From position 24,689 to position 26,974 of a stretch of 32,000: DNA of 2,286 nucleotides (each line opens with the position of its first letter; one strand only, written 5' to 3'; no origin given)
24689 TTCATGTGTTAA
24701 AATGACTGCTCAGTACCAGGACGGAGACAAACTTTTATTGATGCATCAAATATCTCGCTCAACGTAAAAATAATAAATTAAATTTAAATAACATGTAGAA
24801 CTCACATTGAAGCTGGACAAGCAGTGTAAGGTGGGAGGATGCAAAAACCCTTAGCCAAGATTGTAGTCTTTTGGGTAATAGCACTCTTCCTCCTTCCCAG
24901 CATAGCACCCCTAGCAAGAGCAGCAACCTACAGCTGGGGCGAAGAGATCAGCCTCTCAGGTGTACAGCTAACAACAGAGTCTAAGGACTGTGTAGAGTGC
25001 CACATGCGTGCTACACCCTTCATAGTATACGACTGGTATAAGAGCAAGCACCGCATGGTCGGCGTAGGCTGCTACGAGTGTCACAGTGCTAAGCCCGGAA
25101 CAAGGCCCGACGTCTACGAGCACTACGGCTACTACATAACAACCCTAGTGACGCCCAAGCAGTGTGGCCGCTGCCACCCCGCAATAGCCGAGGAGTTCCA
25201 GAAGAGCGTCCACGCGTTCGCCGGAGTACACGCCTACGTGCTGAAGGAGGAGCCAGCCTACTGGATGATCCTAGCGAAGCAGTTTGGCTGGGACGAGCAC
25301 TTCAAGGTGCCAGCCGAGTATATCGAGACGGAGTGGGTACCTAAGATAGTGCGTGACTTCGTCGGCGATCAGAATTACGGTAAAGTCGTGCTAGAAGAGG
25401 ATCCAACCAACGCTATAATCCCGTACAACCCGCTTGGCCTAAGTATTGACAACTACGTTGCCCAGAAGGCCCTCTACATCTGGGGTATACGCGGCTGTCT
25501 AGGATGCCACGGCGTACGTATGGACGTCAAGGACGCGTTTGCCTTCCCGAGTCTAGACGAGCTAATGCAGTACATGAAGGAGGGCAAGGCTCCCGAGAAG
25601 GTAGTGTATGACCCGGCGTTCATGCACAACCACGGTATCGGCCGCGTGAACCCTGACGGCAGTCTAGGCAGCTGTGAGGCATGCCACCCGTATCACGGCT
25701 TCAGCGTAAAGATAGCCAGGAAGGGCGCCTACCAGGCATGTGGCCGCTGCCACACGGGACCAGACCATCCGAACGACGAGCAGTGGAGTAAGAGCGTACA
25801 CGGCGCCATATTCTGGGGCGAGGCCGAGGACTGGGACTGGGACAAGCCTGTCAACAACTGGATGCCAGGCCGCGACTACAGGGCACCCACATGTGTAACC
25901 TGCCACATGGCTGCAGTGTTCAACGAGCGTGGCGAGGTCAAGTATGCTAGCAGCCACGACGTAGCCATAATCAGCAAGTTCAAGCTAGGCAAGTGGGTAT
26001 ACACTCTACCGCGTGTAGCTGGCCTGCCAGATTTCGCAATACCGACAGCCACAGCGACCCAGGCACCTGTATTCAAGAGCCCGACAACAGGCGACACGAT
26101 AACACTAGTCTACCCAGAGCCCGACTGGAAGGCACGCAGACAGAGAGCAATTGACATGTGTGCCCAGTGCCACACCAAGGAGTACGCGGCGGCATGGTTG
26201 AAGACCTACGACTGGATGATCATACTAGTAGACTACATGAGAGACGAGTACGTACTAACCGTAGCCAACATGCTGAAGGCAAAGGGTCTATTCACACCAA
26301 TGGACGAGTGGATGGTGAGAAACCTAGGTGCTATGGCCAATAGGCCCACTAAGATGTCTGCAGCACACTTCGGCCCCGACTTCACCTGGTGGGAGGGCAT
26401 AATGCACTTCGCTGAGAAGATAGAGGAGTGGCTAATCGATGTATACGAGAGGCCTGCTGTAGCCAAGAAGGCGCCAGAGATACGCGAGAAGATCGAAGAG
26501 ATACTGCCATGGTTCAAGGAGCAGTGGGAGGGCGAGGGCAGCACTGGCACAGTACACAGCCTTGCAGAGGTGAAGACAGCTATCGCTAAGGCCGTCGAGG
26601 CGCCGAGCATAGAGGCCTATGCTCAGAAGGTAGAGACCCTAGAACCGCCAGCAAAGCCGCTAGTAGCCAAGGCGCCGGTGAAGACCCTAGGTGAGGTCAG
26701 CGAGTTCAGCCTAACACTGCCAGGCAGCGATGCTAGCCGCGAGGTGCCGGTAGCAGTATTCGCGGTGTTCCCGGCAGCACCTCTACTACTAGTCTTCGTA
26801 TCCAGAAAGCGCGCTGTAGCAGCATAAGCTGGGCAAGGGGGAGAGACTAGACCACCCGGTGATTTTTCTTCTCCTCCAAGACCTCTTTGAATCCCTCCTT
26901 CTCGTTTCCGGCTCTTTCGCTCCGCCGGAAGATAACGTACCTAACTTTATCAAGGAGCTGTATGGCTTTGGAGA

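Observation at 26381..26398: Cross-linking tyrosine of oxidative HAOs appears replaced by Trp (FTWWEG)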

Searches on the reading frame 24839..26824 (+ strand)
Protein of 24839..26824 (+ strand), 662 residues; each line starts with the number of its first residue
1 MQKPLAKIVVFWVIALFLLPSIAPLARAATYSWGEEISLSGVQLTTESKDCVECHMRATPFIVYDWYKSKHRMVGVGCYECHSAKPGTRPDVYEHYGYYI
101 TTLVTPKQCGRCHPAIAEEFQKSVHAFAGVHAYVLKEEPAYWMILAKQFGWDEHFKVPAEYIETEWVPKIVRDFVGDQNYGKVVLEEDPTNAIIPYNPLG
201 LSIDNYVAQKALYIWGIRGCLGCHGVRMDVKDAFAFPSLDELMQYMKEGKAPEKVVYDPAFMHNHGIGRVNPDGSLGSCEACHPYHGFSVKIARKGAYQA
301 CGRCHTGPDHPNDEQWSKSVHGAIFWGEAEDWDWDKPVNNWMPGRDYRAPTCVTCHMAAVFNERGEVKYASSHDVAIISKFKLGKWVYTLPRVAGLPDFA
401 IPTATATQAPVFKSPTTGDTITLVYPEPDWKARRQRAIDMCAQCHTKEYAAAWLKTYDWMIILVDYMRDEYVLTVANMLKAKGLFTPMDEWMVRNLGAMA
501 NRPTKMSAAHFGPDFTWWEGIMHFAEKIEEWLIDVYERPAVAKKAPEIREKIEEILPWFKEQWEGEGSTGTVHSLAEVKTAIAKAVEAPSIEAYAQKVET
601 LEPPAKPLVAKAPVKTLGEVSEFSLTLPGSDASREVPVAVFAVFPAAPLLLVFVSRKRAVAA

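Call 3: search_solved_structures(query=window:24839-26824:+, max_evalue=0.01, show_alignments=5)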
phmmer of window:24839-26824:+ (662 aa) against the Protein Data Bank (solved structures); distinct sequences matched with E-value up to 0.01: 8.
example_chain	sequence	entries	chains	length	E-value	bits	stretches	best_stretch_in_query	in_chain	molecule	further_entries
4qo5_A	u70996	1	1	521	3.3e-47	164.5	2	262-391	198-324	Hypothetical multiheme protein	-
6h5l_A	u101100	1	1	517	6.9e-23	84.1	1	276-487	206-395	Similar to hydroxylamine oxidoreductase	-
6t5e_A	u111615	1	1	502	5.3e-16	61.4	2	278-358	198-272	Hydroxylamine oxidoreductase-like protein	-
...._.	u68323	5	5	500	3.3e-13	52.1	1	278-358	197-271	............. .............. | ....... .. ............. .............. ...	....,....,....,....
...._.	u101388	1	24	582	3.5e-12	48.7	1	278-361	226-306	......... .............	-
4fas_A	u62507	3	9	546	4.3e-12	48.4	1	277-358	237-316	Hydroxylamine oxidoreductase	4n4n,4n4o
6m0p_A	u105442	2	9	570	4.4e-12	48.4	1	277-358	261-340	Aerobic hydroxylamine oxidoreductase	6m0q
1fgj_A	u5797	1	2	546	4.7e-12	48.3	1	277-358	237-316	HYDROXYLAMINE OXIDOREDUCTASE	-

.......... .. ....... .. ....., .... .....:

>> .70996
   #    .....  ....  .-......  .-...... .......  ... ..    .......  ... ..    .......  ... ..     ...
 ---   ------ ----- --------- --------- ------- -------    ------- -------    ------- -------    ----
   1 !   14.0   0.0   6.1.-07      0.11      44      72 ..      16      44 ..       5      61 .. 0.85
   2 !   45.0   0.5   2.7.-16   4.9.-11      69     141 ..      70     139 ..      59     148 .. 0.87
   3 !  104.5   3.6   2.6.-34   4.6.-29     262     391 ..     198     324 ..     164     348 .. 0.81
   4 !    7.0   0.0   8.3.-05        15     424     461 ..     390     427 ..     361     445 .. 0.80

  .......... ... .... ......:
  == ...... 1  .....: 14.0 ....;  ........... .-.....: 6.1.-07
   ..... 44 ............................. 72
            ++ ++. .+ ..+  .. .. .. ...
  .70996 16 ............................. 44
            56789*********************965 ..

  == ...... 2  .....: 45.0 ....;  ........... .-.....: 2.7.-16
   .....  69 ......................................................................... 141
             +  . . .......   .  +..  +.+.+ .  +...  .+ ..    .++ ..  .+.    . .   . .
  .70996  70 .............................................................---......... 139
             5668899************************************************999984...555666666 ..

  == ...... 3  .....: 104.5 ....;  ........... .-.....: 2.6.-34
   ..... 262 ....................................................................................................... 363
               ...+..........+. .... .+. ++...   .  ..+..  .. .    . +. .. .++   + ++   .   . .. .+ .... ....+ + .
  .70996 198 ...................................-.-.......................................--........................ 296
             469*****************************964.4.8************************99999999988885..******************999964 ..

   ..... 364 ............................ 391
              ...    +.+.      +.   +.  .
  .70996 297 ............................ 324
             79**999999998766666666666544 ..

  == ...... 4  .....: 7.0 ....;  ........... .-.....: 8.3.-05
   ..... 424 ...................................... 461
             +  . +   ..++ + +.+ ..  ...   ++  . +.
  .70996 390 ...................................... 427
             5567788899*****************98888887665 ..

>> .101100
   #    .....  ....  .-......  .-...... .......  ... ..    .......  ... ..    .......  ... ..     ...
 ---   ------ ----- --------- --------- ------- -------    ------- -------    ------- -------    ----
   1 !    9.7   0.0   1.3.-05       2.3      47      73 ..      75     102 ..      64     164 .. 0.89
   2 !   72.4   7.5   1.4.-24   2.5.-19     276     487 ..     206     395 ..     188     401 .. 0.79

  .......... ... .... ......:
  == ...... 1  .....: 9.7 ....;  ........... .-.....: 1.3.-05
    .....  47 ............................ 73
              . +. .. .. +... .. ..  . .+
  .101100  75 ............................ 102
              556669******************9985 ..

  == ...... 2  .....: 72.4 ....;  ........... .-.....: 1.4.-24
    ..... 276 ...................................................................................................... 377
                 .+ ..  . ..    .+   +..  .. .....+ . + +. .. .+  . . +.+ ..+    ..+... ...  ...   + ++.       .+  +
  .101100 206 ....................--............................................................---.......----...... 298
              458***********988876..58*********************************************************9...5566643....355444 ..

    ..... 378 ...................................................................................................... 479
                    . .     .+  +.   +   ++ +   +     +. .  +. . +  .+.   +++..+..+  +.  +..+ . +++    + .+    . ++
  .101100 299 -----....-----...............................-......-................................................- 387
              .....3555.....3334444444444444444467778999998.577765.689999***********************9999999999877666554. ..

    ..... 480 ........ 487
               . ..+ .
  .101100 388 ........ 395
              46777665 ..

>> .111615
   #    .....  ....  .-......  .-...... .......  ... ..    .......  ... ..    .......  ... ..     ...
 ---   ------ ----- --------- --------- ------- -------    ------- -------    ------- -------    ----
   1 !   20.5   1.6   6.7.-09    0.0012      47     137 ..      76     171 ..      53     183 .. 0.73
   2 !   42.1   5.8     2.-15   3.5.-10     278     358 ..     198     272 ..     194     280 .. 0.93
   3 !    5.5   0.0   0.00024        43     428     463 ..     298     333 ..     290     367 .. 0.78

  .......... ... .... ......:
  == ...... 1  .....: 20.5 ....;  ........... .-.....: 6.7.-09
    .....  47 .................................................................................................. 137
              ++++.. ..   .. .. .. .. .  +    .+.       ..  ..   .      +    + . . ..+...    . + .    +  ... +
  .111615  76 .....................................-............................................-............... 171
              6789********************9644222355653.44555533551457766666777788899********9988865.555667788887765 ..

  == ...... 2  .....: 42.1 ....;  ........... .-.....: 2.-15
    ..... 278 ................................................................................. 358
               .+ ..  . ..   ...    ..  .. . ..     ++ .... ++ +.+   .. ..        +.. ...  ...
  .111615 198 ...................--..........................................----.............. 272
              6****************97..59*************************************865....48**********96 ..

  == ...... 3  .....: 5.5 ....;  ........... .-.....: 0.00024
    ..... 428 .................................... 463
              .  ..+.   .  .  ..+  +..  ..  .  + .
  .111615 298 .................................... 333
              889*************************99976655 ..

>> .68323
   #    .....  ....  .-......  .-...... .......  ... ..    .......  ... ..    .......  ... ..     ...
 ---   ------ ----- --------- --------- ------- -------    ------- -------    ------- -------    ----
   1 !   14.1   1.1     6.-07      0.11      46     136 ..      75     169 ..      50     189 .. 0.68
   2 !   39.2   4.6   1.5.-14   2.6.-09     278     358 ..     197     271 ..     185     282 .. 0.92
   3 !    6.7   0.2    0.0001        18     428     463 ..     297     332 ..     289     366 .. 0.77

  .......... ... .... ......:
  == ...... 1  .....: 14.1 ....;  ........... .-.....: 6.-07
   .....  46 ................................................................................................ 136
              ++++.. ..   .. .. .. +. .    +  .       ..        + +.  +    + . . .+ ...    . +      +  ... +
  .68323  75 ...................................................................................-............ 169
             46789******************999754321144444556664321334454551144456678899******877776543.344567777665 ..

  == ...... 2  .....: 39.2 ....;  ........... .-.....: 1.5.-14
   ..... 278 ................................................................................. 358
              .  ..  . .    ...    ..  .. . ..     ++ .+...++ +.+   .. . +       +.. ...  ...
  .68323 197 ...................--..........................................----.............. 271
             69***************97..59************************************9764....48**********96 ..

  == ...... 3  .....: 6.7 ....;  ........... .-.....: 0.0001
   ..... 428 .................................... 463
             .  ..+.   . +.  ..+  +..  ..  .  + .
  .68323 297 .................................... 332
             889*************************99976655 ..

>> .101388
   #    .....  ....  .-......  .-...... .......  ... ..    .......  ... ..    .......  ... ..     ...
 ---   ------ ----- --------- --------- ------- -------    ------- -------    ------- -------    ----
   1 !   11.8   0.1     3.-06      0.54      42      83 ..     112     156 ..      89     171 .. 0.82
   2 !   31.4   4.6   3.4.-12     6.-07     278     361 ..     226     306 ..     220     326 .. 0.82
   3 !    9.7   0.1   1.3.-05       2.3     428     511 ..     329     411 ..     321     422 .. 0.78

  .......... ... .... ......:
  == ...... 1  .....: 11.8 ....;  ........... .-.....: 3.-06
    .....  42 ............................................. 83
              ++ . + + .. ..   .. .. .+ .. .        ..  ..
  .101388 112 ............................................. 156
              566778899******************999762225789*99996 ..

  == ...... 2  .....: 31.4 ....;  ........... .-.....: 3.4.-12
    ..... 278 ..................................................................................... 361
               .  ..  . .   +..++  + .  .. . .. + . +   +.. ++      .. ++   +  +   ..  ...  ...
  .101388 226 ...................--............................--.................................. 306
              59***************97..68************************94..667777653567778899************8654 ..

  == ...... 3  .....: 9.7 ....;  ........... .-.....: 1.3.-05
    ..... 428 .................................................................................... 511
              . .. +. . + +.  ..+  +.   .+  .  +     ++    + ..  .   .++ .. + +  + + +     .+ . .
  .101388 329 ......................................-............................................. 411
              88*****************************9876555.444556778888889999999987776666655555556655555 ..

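Call 4: search_protein_families(library=pfam, proteins=[window:24839-26824:+], max_evalue=0.01)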
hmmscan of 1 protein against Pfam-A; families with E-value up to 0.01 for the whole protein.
window:24839-26824:+ (662 aa): 7 families
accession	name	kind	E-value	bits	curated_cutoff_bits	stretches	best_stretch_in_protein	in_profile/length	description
PF13447.11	Multi-haem_cyto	-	4.3e-18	66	21.9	1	278-358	97-175/269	Seven times multi-haem cytochrome CxxCH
PF14522.11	Cytochrome_C7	-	3.1e-09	36.9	24.8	1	47-113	12-66/67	Cytochrome c7 and related cytochrome c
PF13435.11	Cytochrome_C554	-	2.7e-08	35.1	20.8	1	41-83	41-84/84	Cytochrome c554 and c-prime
PF02085.21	Cytochrom_CIII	-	1.5e-06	28.9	22.9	0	270-322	31-71/101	Class III cytochrome C family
PF22113.1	Mtrc-MtrF_II-IV_dom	-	8.6e-06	25.8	30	0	277-361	7-93/176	Outer membrane cytochrome MtrC/MtrF-like, domains II/IV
PF09699.15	Paired_CXXCH_1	-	0.00012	22.2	20.6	0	277-307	7-38/41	Doubled CXXCH motif (Paired_CXXCH_1)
PF14537.11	Cytochrom_c3_2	-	0.0056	17.6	25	0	71-121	2-41/79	Cytochrome c3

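Call 5: search_protein_families(library=ncbifam, proteins=[window:24839-26824:+], max_evalue=0.01)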
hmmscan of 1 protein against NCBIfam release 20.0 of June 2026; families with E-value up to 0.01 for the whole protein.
window:24839-26824:+ (662 aa): 7 families
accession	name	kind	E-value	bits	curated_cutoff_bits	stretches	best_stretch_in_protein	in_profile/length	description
NF052343.1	hydrazine_HDH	equivalog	3.1e-17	62.2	900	3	278-359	224-302/564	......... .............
TIGR03508.1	decahem_SO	subfamily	2.7e-09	36.9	192.2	1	43-125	65-136/258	DmsE family decaheme c-type cytochrome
NF041028.1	decahem_GSU2203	exception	8.9e-05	21.8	325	1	42-85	95-135/317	GSU2203 family decaheme c-type cytochrome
TIGR03153.1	cytochr_NrfH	equivalog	0.0012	19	134.2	0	43-83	23-60/138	cytochrome c nitrite reductase small subunit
NF045713.1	CxxCH_16_HmcA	equivalog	0.0016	17.1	400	1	272-448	170-317/541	sulfate respiration complex hexadecaheme cytochrome HmcA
TIGR03507.1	decahem_SO1788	subfamily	0.0018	16.8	209.3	1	28-125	220-314/672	OmcA/MtrC family decaheme c-type cytochrome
TIGR01904.2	GSu_C4xC__C2xCH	domain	0.0083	15.9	27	0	43-89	16-63/73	CxxxxCH/CxxCH domain c-type cytochrome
